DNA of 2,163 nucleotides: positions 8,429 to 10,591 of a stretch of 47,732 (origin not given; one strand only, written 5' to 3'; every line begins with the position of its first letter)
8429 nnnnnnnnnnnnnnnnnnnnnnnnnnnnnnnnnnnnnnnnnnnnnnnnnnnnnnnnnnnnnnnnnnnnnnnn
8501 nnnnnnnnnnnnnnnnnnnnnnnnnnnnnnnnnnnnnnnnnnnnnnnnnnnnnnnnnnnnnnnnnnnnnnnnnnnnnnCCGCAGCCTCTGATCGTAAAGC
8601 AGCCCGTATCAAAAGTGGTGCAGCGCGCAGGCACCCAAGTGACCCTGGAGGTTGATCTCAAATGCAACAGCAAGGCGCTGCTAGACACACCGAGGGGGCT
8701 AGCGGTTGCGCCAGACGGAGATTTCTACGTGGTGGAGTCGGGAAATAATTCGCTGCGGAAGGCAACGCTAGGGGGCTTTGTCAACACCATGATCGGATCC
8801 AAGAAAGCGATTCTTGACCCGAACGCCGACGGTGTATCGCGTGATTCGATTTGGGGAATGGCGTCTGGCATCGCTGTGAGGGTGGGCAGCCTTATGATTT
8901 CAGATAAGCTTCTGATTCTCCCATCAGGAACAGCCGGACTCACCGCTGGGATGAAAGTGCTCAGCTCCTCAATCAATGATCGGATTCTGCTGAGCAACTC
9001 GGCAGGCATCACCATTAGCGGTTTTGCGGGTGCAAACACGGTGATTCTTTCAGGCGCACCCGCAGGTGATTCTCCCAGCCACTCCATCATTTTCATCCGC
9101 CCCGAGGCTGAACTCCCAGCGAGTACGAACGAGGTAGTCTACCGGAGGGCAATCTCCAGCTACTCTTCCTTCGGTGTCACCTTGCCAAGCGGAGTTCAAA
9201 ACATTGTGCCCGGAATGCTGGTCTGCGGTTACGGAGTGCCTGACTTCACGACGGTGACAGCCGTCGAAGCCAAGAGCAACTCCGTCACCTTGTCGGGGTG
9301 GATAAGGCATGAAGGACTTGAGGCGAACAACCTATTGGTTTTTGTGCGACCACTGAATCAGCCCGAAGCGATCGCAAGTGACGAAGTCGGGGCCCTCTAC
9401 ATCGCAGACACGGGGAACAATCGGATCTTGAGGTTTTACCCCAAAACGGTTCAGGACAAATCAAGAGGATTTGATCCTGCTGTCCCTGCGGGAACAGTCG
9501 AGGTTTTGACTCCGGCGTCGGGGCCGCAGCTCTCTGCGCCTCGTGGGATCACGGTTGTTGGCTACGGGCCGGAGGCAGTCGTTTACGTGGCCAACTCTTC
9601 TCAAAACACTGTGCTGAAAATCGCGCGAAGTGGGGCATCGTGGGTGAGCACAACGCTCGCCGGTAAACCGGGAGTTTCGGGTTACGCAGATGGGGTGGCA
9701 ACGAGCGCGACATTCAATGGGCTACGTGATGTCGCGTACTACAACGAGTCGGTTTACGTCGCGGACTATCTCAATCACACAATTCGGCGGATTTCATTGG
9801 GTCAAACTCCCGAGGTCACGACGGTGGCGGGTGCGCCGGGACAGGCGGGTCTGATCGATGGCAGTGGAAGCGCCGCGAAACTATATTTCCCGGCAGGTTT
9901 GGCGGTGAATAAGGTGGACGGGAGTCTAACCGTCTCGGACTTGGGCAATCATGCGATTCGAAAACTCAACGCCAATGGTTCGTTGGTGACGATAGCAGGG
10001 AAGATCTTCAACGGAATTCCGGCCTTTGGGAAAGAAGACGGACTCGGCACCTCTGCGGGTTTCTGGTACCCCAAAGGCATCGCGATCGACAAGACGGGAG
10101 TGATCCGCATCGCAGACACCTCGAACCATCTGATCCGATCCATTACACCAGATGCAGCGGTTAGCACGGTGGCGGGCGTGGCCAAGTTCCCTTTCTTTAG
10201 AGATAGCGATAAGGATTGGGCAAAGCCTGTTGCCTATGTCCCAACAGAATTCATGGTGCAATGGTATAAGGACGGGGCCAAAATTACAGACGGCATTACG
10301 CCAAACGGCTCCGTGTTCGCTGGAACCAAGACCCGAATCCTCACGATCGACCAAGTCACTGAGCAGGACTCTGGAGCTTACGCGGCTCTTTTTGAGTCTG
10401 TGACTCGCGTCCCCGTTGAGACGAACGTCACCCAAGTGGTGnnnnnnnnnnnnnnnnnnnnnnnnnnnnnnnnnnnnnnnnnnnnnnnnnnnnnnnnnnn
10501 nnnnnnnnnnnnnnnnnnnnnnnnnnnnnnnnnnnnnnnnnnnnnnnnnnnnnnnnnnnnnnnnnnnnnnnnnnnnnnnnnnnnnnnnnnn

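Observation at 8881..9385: GM-boxes inserted inside propeller blades: a third nesting level, with NHL-3 as a natural insert-free control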

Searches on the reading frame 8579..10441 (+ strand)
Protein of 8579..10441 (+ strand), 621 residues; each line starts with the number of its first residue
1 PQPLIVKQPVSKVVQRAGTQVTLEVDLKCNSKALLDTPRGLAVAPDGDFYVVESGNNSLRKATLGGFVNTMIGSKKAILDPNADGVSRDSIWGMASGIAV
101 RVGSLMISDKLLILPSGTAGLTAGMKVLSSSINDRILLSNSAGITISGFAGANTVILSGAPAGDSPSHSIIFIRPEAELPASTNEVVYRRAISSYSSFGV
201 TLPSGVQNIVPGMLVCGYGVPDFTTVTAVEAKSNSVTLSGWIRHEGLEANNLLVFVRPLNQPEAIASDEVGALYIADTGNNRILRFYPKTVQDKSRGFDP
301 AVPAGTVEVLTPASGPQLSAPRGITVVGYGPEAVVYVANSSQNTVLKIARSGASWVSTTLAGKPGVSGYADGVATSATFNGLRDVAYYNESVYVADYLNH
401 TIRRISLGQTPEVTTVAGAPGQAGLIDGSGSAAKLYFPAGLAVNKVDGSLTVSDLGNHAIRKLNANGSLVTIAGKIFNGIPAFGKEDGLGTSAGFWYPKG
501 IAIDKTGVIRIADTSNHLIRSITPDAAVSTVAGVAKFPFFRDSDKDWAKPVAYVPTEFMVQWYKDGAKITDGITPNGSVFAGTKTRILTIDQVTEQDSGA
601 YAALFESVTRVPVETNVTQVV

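Call 11: find_homologous_proteins(query=window:8579-10441:+, max_evalue=1e-10)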
Query window:8579-10441:+ (621 aa): 1219 proteins with E <= 1e-10 among 8000 candidates; the best 120 are listed.
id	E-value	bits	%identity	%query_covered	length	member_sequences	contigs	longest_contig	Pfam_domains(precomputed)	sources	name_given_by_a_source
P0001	2.0e-152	527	30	81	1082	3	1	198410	PF07494.18,PF01731.27,PF13449.13,PF02393.22,PF24684.2,PF01436.28,PF25021.2,PF06739.18,PF08450.19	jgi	jgi:hypothetical protein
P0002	1.8e-139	484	40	45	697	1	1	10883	PF07494.18,PF06977.18,PF01731.27,PF13449.13,PF22807.3,PF24684.2,PF01436.28,PF25021.2,PF06739.18,PF08450.19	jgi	jgi:sugar lactone lactonase YvrE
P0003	1.2e-131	458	37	44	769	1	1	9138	PF01731.27,PF13449.13,PF22807.3,PF24684.2,PF01436.28,PF25021.2,PF06739.18,PF08450.19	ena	-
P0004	5.1e-127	443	33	81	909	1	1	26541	PF07494.18,PF06977.18,PF01731.27,PF23500.2,PF13449.13,PF02393.22,PF24684.2,PF01436.28,PF25021.2,PF06739.18,PF08450.19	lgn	-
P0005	5.2e-126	440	37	44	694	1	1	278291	PF07494.18,PF06977.18,PF01731.27,PF22807.3,PF02393.22,PF24684.2,PF01436.28,PF08450.19,PF13449.13,PF20067.6,PF25021.2,PF06739.18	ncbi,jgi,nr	ncbi:MAG: hypothetical protein QOE70_3655 [Chthoniobacter sp.]|jgi:sugar lactone lactonase YvrE|nr:h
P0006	4.3e-123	430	29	85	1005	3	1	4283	PF07494.18,PF13449.13,PF24684.2,PF01436.28,PF25021.2,PF06739.18,PF08450.19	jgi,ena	-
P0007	1.1e-122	429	40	44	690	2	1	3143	PF01731.27,PF23500.2,PF13449.13,PF22807.3,PF24684.2,PF01436.28,PF25021.2,PF06739.18,PF08450.19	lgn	-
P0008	1.5e-122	428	30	81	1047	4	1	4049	PF05787.20,PF13927.13,PF01731.27,PF13449.13,PF24684.2,PF01436.28,PF25021.2,PF06739.18,PF08450.19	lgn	-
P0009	5.3e-121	423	32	85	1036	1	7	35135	PF13927.13,PF13449.13,PF02393.22,PF24684.2,PF01436.28,PF25021.2,PF06739.18,PF08450.19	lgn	-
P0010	6.9e-121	423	31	81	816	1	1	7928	PF05787.20,PF06977.18,PF01731.27,PF13449.13,PF02393.22,PF24684.2,PF01436.28,PF25021.2,PF06739.18,PF08450.19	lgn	-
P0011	1.8e-119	418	39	36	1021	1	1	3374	PF13360.14,PF21959.3,PF01731.27,PF01436.28,PF08309.18,PF25021.2,PF08450.19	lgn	-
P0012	4.4e-119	417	34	42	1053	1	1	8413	PF13360.14,PF21959.3,PF01731.27,PF01436.28,PF08309.18,PF25021.2,PF08450.19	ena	-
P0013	1.8e-118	415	40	46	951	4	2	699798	PF07494.18,PF06977.18,PF13449.13,PF24684.2,PF01436.28,PF25021.2,PF06739.18,PF08450.19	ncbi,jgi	ncbi:MAG: hypothetical protein QOJ45_2859 [Verrucomicrobiota bacterium]|jgi:sugar lactone lactonase 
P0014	1.0e-117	412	30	49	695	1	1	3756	PF01731.27,PF23500.2,PF13449.13,PF24684.2,PF01436.28,PF25021.2,PF06739.18,PF08450.19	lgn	-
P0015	3.3e-117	411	30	81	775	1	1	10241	PF05787.20,PF07494.18,PF06977.18,PF01731.27,PF23500.2,PF13449.13,PF24684.2,PF01436.28,PF25021.2,PF06739.18,PF08450.19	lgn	-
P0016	2.5e-116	408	36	44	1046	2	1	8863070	PF05787.20,PF13927.13,PF01731.27,PF23500.2,PF13449.13,PF22807.3,PF24684.2,PF01436.28,PF25021.2,PF06739.18,PF08450.19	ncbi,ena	-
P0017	5.9e-116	406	32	86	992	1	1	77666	PF05787.20,PF06977.18,PF04122.18,PF13449.13,PF01436.28,PF25021.2,PF06739.18,PF08450.19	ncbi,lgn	-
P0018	1.8e-115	405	41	35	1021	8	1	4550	PF21959.3,PF01731.27,PF01436.28,PF08309.18,PF25021.2,PF08450.19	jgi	-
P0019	3.2e-115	404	31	81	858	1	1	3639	PF07494.18,PF06977.18,PF13449.13,PF20067.6,PF02393.22,PF24684.2,PF01436.28,PF25021.2,PF06739.18,PF08450.19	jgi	jgi:sugar lactone lactonase YvrE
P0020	5.2e-115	403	39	33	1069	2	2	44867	PF21959.3,PF01731.27,PF01436.28,PF08309.18,PF25021.2,PF08450.19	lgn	-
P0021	1.9e-114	401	36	39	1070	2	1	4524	PF21959.3,PF01731.27,PF01436.28,PF08309.18,PF25021.2,PF08450.19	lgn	-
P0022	1.0e-113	399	36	43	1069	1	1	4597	PF21959.3,PF01731.27,PF01436.28,PF08309.18,PF25021.2,PF08450.19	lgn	-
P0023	1.0e-113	399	40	46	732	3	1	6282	PF13449.13,PF24684.2,PF01436.28,PF25021.2,PF06739.18,PF08450.19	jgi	jgi:sugar lactone lactonase YvrE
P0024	2.0e-113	398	31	53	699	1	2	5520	PF01731.27,PF01436.28,PF25021.2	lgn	-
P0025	3.6e-113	397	44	28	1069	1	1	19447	PF13360.14,PF21959.3,PF01731.27,PF01436.28,PF08309.18,PF25021.2,PF08450.19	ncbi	-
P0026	1.2e-112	396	45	28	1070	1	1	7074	PF21959.3,PF01731.27,PF01436.28,PF08309.18,PF25021.2,PF08450.19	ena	-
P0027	1.0e-111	392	46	28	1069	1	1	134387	PF21959.3,PF01731.27,PF13449.13,PF01436.28,PF08309.18,PF25021.2,PF08450.19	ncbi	-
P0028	1.6e-111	392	40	45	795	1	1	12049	PF22807.3,PF01436.28,PF25021.2,PF06739.18,PF08450.19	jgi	jgi:sugar lactone lactonase YvrE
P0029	2.1e-111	391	48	28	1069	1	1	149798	PF13360.14,PF21959.3,PF01731.27,PF01436.28,PF08309.18,PF25021.2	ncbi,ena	-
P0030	4.3e-111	390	35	29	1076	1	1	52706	PF21959.3,PF01731.27,PF13449.13,PF01436.28,PF08309.18,PF25021.2,PF08450.19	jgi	-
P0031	1.1e-110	389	32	46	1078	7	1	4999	PF21959.3,PF01731.27,PF01436.28,PF08309.18,PF25021.2,PF08450.19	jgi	-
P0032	1.1e-110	389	36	47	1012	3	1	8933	PF05787.20,PF23500.2,PF13449.13,PF24684.2,PF01436.28,PF25021.2,PF08450.19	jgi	jgi:sugar lactone lactonase YvrE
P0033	3.0e-110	388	44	28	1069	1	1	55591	PF13360.14,PF21959.3,PF01436.28,PF08309.18,PF25021.2,PF08450.19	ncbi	-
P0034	4.1e-110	387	30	86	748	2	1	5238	PF07494.18,PF06977.18,PF01731.27,PF22807.3,PF02393.22,PF24684.2,PF01436.28,PF08450.19,PF00058.24,PF13449.13,PF20067.6,PF25021.2,PF06739.18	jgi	-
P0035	1.6e-109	385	35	43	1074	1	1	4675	PF13360.14,PF21959.3,PF01731.27,PF01436.28,PF08309.18,PF25021.2,PF08450.19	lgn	-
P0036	2.2e-109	385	45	28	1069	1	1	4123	PF21959.3,PF01731.27,PF01436.28,PF08309.18,PF25021.2,PF08450.19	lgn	-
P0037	3.6e-109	384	37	44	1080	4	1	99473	PF07494.18,PF06977.18,PF22807.3,PF24684.2,PF01436.28,PF08450.19,PF07679.23,PF13895.13,PF13927.13,PF13449.13,PF25021.2,PF06739.18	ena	-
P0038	3.7e-109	384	35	55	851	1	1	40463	PF07679.23,PF13927.13,PF01731.27,PF13449.13,PF02393.22,PF24684.2,PF01436.28,PF25021.2,PF06739.18,PF08450.19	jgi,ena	-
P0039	1.2e-108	382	38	44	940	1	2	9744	PF13449.13,PF22807.3,PF24684.2,PF01436.28,PF25021.2,PF06739.18,PF13946.12,PF08450.19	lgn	-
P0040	1.5e-108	382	36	39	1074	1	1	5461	PF13360.14,PF21959.3,PF01731.27,PF01436.28,PF08309.18,PF25021.2,PF08450.19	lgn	-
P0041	2.3e-108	381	37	45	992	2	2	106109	PF05787.20,PF23500.2,PF04122.18,PF13449.13,PF02393.22,PF01436.28,PF25021.2,PF08450.19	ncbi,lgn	-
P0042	4.9e-108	380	38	46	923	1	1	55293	PF01839.30,PF07494.18,PF22807.3,PF24684.2,PF01436.28,PF08450.19,PF12256.15,PF13517.13,PF13449.13,PF20067.6,PF25021.2,PF06739.18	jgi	jgi:sugar lactone lactonase YvrE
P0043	1.1e-107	379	37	45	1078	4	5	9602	PF07679.23,PF13895.13,PF13927.13,PF13449.13,PF20067.6,PF22807.3,PF01436.28,PF25021.2,PF06739.18,PF08450.19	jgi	jgi:sugar lactone lactonase YvrE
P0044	2.8e-107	378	30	82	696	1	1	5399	PF01731.27,PF23500.2,PF13449.13,PF24684.2,PF01436.28,PF25021.2,PF06739.18,PF08450.19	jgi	jgi:sugar lactone lactonase YvrE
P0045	5.3e-107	377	35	50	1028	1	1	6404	PF05787.20,PF13927.13,PF01731.27,PF13449.13,PF22807.3,PF24684.2,PF01436.28,PF25021.2,PF06739.18,PF08450.19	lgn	-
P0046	5.9e-107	377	38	44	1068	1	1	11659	PF07494.18,PF13449.13,PF02393.22,PF24684.2,PF01436.28,PF25021.2,PF06739.18,PF08450.19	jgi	jgi:sugar lactone lactonase YvrE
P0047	1.3e-106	376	30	78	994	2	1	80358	PF05787.20,PF23500.2,PF04122.18,PF13449.13,PF02393.22,PF24684.2,PF01436.28,PF25021.2,PF06739.18,PF08450.19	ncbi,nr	ncbi:MAG: cell wall-binding repeat-containing protein [Actinobacteria bacterium]|nr:cell wall-bindin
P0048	3.1e-106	374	30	45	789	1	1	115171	PF06977.18,PF01731.27,PF22807.3,PF02393.22,PF24684.2,PF01436.28,PF25021.2,PF06739.18,PF08450.19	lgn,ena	-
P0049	3.1e-106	374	42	31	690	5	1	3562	PF01436.28,PF25021.2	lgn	-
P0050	5.8e-106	373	38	47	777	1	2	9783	PF05787.20,PF23500.2,PF13449.13,PF24684.2,PF01436.28,PF25021.2,PF06739.18,PF08450.19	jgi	jgi:sugar lactone lactonase YvrE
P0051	6.6e-106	373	29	47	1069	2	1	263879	PF13360.14,PF21959.3,PF01731.27,PF01436.28,PF08309.18,PF25021.2,PF08450.19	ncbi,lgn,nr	ncbi:MAG: hypothetical protein IT393_09015 [Nitrospirae bacterium]|nr:hypothetical protein [Nitrospi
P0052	1.1e-105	373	38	44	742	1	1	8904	PF01731.27,PF13449.13,PF02393.22,PF24684.2,PF01436.28,PF25021.2,PF08450.19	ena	-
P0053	1.5e-105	372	31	85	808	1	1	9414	PF13449.13,PF02393.22,PF24684.2,PF01436.28,PF25021.2,PF06739.18,PF08450.19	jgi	jgi:sugar lactone lactonase YvrE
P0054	3.3e-105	371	30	82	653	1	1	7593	PF06977.18,PF01731.27,PF22807.3,PF02393.22,PF24684.2,PF01436.28,PF08450.19,PF00058.24,PF13449.13,PF14517.13,PF25021.2,PF06739.18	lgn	-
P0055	3.5e-105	371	30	81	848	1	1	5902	PF07679.23,PF13927.13,PF13449.13,PF24684.2,PF01436.28,PF25021.2,PF06739.18,PF08450.19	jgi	jgi:sugar lactone lactonase YvrE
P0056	3.9e-105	371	37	45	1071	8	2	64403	PF02393.22,PF24684.2,PF01436.28,PF25021.2,PF06739.18,PF08450.19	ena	-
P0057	6.1e-105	370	38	45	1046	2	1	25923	PF06977.18,PF13927.13,PF13449.13,PF22807.3,PF24684.2,PF01436.28,PF25021.2,PF06739.18,PF08450.19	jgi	-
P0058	7.0e-105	370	38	45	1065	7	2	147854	PF06977.18,PF13449.13,PF02393.22,PF24684.2,PF01436.28,PF25021.2,PF06739.18,PF08450.19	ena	-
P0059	3.2e-104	368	37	46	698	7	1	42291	PF01436.28,PF25021.2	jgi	-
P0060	8.2e-104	366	29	82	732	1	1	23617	PF05787.20,PF07494.18,PF06977.18,PF13449.13,PF02393.22,PF24684.2,PF01436.28,PF25021.2,PF06739.18,PF08450.19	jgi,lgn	-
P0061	8.8e-104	366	41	28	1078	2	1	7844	PF21959.3,PF01731.27,PF01436.28,PF08309.18,PF25021.2,PF08450.19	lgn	-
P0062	1.8e-103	365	39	45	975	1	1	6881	PF06977.18,PF01731.27,PF13449.13,PF22807.3,PF24684.2,PF01436.28,PF25021.2,PF06739.18,PF08450.19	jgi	jgi:sugar lactone lactonase YvrE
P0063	2.9e-103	365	31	84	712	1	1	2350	PF07494.18,PF06977.18,PF23500.2,PF13449.13,PF24684.2,PF01436.28,PF25021.2,PF06739.18,PF08450.19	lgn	-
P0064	4.9e-103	364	35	51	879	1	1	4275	PF07494.18,PF06977.18,PF01731.27,PF13449.13,PF20067.6,PF22807.3,PF24684.2,PF01436.28,PF25021.2,PF06739.18,PF08450.19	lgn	-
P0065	1.3e-102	362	40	37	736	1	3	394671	PF07494.18,PF06977.18,PF23500.2,PF22807.3,PF24684.2,PF01436.28,PF25021.2,PF06739.18,PF08450.19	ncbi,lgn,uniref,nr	ncbi:NHL repeat-containing protein [Oxalobacteraceae bacterium R-40]|uniref:NHL repeat-containing pr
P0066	1.4e-102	362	38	43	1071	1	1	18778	PF01839.30,PF07679.23,PF06977.18,PF13927.13,PF13517.13,PF13449.13,PF24684.2,PF01436.28,PF25021.2,PF06739.18,PF08450.19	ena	-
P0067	2.6e-102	361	38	38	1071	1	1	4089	PF21959.3,PF01731.27,PF01436.28,PF08309.18,PF25021.2,PF08450.19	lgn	-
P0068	2.7e-102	361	41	44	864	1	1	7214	PF05787.20,PF06977.18,PF23500.2,PF13449.13,PF22807.3,PF02393.22,PF24684.2,PF01436.28,PF25021.2,PF06739.18,PF08450.19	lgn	-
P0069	5.8e-102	360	38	45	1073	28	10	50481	PF02393.22,PF24684.2,PF01436.28,PF25021.2,PF06739.18,PF08450.19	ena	-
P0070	7.5e-102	360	37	46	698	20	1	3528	PF01436.28,PF25021.2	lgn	-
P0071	2.0e-101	358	39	35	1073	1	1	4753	PF13360.14,PF21959.3,PF01731.27,PF01436.28,PF08309.18,PF25021.2,PF08450.19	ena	-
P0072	2.3e-101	358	37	35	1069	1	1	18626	PF21959.3,PF01436.28,PF08309.18,PF25021.2,PF08450.19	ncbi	-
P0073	3.1e-101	358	29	52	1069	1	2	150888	PF22494.4,PF21959.3,PF01731.27,PF02191.24,PF01436.28,PF08309.18,PF25021.2,PF08450.19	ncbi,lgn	-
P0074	6.8e-101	357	44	36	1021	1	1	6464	PF07679.23,PF07494.18,PF06977.18,PF13927.13,PF01731.27,PF22807.3,PF24684.2,PF01436.28,PF25021.2,PF06739.18,PF08450.19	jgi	-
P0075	3.3e-100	354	36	45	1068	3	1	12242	PF13360.14,PF21959.3,PF01731.27,PF01436.28,PF08309.18,PF25021.2,PF08450.19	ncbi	-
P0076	7.7e-100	353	35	47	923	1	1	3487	PF07494.18,PF13927.13,PF01731.27,PF13449.13,PF22807.3,PF02393.22,PF24684.2,PF01436.28,PF25021.2,PF06739.18,PF08450.19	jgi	jgi:sugar lactone lactonase YvrE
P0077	1.2e-99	353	34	55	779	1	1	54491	PF01731.27,PF13449.13,PF24684.2,PF01436.28,PF25021.2,PF06739.18,PF08450.19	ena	-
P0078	1.9e-99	352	37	44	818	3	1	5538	PF05787.20,PF13449.13,PF20067.6,PF22807.3,PF24684.2,PF01436.28,PF25021.2,PF06739.18,PF08450.19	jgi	jgi:sugar lactone lactonase YvrE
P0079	4.3e-99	351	31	82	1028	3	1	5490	PF01731.27,PF23500.2,PF13449.13,PF24684.2,PF01436.28,PF25021.2,PF08450.19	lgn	-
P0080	5.6e-99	350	32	81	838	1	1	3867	PF07494.18,PF06977.18,PF02393.22,PF24684.2,PF01436.28,PF08450.19,PF05787.20,PF07679.23,PF13927.13,PF13449.13,PF20067.6,PF25021.2,PF06739.18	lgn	-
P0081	7.9e-99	350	36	48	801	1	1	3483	PF07679.23,PF01731.27,PF24684.2,PF01436.28,PF25021.2,PF06739.18,PF08450.19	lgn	-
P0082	1.0e-98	350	32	81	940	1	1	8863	PF01731.27,PF13449.13,PF02393.22,PF24684.2,PF01436.28,PF25021.2,PF06739.18,PF08450.19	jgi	jgi:hypothetical protein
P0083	2.1e-98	349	40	41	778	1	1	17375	PF01731.27,PF13449.13,PF24684.2,PF01436.28,PF25021.2,PF06739.18,PF08450.19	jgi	jgi:sugar lactone lactonase YvrE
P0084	7.5e-98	347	39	44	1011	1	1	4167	PF23500.2,PF22807.3,PF02393.22,PF24684.2,PF01436.28,PF08450.19,PF07679.23,PF13895.13,PF13927.13,PF13449.13,PF25021.2,PF06739.18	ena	-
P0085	1.0e-97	346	31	85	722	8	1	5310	PF07494.18,PF01731.27,PF13449.13,PF20067.6,PF02393.22,PF24684.2,PF01436.28,PF25021.2,PF06739.18,PF08450.19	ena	-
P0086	1.4e-97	346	30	81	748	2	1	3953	PF05787.20,PF13449.13,PF20067.6,PF24684.2,PF01436.28,PF25021.2,PF06739.18,PF08450.19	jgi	jgi:sugar lactone lactonase YvrE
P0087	1.7e-97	345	30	83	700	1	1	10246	PF01436.28,PF25021.2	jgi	jgi:hypothetical protein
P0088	1.8e-97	345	31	84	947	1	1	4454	PF01731.27,PF13449.13,PF24684.2,PF01436.28,PF25021.2,PF06739.18,PF08450.19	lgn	-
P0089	2.1e-97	345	30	85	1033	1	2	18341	PF25275.2,PF13449.13,PF24684.2,PF01436.28,PF25021.2,PF06739.18,PF08450.19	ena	-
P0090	2.2e-97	345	39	44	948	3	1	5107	PF13449.13,PF05345.19,PF01436.28,PF25021.2,PF06739.18,PF08450.19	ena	-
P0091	2.9e-97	345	33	80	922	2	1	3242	PF07679.23,PF13927.13,PF13449.13,PF02393.22,PF24684.2,PF01436.28,PF25021.2,PF06739.18,PF08450.19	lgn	-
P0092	3.0e-97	345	37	44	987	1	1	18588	PF06977.18,PF01731.27,PF23500.2,PF22807.3,PF24684.2,PF01436.28,PF08450.19,PF05787.20,PF13449.13,PF20067.6,PF25021.2,PF06739.18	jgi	jgi:sugar lactone lactonase YvrE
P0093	3.7e-97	344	36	44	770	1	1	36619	PF07494.18,PF06977.18,PF00930.28,PF01731.27,PF22807.3,PF02393.22,PF24684.2,PF01436.28,PF08450.19,PF05787.20,PF13449.13,PF20067.6,PF25021.2,PF06739.18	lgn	-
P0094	4.3e-97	344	31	81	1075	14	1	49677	PF05787.20,PF13927.13,PF13449.13,PF22807.3,PF02393.22,PF24684.2,PF01436.28,PF25021.2,PF06739.18,PF08450.19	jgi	jgi:sugar lactone lactonase YvrE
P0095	4.7e-97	344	39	50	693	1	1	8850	PF06977.18,PF01731.27,PF13449.13,PF02393.22,PF24684.2,PF01436.28,PF25021.2,PF06739.18,PF08450.19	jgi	jgi:hypothetical protein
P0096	9.2e-97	343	30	81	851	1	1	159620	PF05787.20,PF01731.27,PF13449.13,PF20067.6,PF24684.2,PF01436.28,PF25021.2,PF06739.18,PF08450.19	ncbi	-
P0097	1.5e-96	342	31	84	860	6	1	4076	PF06977.18,PF13449.13,PF02393.22,PF24684.2,PF01436.28,PF25021.2,PF06739.18,PF08450.19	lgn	-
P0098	6.3e-96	340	30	81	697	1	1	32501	PF06977.18,PF23500.2,PF13449.13,PF20067.6,PF02393.22,PF24684.2,PF01436.28,PF25021.2,PF06739.18,PF08450.19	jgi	jgi:sugar lactone lactonase YvrE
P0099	9.8e-96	340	37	44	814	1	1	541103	PF07494.18,PF01731.27,PF13449.13,PF22807.3,PF02393.22,PF24684.2,PF01436.28,PF25021.2,PF06739.18,PF08450.19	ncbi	-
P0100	1.2e-95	339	40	44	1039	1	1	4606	PF06977.18,PF00058.24,PF01731.27,PF13449.13,PF20067.6,PF02393.22,PF24684.2,PF01436.28,PF25021.2,PF06739.18,PF08450.19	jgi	jgi:sugar lactone lactonase YvrE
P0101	1.4e-95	339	31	82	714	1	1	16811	PF01731.27,PF01436.28,PF08309.18,PF25021.2,PF08450.19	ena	-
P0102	1.6e-95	339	32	81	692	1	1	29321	PF01731.27,PF13449.13,PF02393.22,PF24684.2,PF01436.28,PF25021.2,PF06739.18,PF08450.19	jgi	jgi:hypothetical protein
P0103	3.3e-95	338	38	45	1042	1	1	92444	PF05787.20,PF01839.30,PF13517.13,PF23500.2,PF13449.13,PF24684.2,PF01436.28,PF25021.2,PF06739.18,PF08450.19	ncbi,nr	ncbi:MAG: FG-GAP repeat protein [Opitutaceae bacterium]|nr:FG-GAP repeat protein [Opitutaceae bacter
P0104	5.5e-95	337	38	44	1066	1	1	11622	PF02393.22,PF24684.2,PF01436.28,PF25021.2,PF06739.18,PF08450.19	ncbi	-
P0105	2.0e-94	335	37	44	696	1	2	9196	PF05787.20,PF01731.27,PF23500.2,PF13449.13,PF24684.2,PF01436.28,PF25021.2,PF06739.18,PF08450.19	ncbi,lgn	-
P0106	2.1e-94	335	37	45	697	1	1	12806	PF07494.18,PF01436.28,PF25021.2,PF06739.18,PF08450.19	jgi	jgi:sugar lactone lactonase YvrE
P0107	3.8e-94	334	33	80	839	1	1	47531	PF05787.20,PF13449.13,PF22807.3,PF02393.22,PF24684.2,PF01436.28,PF25021.2,PF06739.18,PF08450.19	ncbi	-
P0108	4.2e-94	334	31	81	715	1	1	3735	PF06977.18,PF01731.27,PF23500.2,PF22807.3,PF02393.22,PF24684.2,PF01436.28,PF08450.19,PF05787.20,PF13449.13,PF25021.2,PF06739.18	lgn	-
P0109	4.4e-94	334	39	44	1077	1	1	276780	PF13927.13,PF24684.2,PF01436.28,PF25021.2,PF06739.18,PF08450.19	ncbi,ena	-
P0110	6.3e-94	334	30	81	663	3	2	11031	PF05787.20,PF06977.18,PF01731.27,PF13449.13,PF22807.3,PF02393.22,PF24684.2,PF01436.28,PF25021.2,PF06739.18,PF08450.19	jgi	-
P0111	6.9e-94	334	40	44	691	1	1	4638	PF07494.18,PF06977.18,PF01731.27,PF23500.2,PF13449.13,PF22807.3,PF24684.2,PF01436.28,PF25021.2,PF06739.18,PF08450.19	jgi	jgi:sugar lactone lactonase YvrE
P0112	7.2e-94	334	40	44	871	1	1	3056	PF01731.27,PF13449.13,PF02393.22,PF24684.2,PF01436.28,PF25021.2,PF06739.18,PF08450.19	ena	-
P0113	2.1e-93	332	36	47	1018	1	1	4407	PF05787.20,PF13449.13,PF24684.2,PF01436.28,PF25021.2,PF08450.19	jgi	-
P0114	4.9e-93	331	38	48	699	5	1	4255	PF01436.28,PF25021.2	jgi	jgi:sugar lactone lactonase YvrE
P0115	7.2e-93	330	33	46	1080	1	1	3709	PF13360.14,PF21959.3,PF01731.27,PF01436.28,PF08309.18,PF25021.2,PF08450.19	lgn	-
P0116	1.4e-92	329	29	81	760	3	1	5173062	PF06977.18,PF01731.27,PF23500.2,PF13449.13,PF22807.3,PF02393.22,PF24684.2,PF01436.28,PF25021.2,PF06739.18,PF08450.19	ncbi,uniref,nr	ncbi:SMP-30/gluconolactonase/LRE family protein [Rhodoferax sp. AJA081-3]|uniref:NHL repeat-containi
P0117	2.2e-92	329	36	45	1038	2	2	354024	PF05787.20,PF07679.23,PF13927.13,PF13449.13,PF22807.3,PF24684.2,PF01436.28,PF25021.2,PF06739.18,PF08450.19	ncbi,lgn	-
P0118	4.4e-92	328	36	36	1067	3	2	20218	PF13360.14,PF21959.3,PF01731.27,PF01436.28,PF08309.18,PF25021.2,PF08450.19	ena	-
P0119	7.5e-92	327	37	46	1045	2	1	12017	PF05787.20,PF13927.13,PF13449.13,PF20067.6,PF24684.2,PF01436.28,PF25021.2,PF06739.18,PF08450.19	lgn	-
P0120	9.1e-92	327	27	81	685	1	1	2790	PF07494.18,PF06977.18,PF01731.27,PF22807.3,PF02393.22,PF24684.2,PF01436.28,PF08450.19,PF05787.20,PF00058.24,PF13449.13,PF20067.6,PF25021.2,PF06739.18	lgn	-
